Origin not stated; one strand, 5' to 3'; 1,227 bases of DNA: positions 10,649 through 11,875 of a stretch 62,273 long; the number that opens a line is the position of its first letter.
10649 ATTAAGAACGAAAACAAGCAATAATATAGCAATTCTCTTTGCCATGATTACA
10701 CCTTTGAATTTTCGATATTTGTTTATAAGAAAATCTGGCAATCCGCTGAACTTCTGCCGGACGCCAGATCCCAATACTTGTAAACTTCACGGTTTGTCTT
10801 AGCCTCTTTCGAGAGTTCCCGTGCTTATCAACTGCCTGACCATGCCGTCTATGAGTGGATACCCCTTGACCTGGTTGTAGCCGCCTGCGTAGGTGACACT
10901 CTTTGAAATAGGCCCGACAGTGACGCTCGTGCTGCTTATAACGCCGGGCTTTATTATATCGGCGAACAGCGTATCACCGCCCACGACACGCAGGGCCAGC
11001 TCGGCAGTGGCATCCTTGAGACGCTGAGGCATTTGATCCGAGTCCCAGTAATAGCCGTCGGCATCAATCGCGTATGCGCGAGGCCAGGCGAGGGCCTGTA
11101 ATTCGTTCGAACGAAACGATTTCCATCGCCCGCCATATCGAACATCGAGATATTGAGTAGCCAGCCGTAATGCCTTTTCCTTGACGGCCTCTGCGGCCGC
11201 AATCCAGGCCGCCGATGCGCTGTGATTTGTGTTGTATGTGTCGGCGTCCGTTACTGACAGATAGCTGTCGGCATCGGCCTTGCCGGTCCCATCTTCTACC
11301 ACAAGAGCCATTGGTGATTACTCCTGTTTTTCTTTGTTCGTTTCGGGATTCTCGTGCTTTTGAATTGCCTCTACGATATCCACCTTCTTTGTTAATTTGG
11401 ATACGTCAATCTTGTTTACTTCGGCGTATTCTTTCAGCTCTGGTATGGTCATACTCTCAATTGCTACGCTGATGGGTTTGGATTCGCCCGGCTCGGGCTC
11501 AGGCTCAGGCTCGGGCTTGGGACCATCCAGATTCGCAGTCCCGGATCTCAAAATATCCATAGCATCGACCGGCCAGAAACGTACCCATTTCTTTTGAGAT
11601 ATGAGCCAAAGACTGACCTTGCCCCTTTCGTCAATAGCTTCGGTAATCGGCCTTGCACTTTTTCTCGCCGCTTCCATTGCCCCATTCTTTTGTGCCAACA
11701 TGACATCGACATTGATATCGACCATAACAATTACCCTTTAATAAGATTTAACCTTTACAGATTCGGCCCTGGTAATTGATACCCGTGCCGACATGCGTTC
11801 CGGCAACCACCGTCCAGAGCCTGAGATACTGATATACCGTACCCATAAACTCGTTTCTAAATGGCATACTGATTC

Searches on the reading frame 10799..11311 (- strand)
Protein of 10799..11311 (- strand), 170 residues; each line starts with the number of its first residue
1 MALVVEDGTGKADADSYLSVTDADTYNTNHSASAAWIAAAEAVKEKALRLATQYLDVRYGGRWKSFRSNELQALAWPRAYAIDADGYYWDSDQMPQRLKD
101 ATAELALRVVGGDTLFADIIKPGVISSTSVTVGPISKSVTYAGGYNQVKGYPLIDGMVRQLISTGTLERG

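Call 20: search_protein_families(library=phrogs, proteins=[window:10799-11311:-], max_evalue=0.001)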
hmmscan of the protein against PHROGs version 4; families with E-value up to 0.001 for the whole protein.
window:10799-11311:- (170 aa): 1 family
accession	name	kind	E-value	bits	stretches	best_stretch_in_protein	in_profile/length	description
phrog_477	-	connector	2.3e-40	139.6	1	1-165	7-168/220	head-tail adaptor Ad1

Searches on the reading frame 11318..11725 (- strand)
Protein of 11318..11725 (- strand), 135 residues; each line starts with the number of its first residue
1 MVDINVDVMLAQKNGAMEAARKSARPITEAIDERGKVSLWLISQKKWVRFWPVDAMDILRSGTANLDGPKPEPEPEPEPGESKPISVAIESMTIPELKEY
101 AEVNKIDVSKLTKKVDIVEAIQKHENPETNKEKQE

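Call 20: search_protein_families(library=phrogs, proteins=[window:11318-11725:-], max_evalue=0.001)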
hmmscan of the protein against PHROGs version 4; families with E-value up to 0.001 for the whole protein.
window:11318-11725:- (135 aa): 2 families
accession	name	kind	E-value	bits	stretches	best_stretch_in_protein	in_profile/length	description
phrog_3281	-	DNA, RNA and nucleotide metabolism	5.3e-10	40.6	1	85-126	64-105/107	endonuclease VII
phrog_10541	-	unknown function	6.3e-08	33.8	1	86-127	65-106/108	-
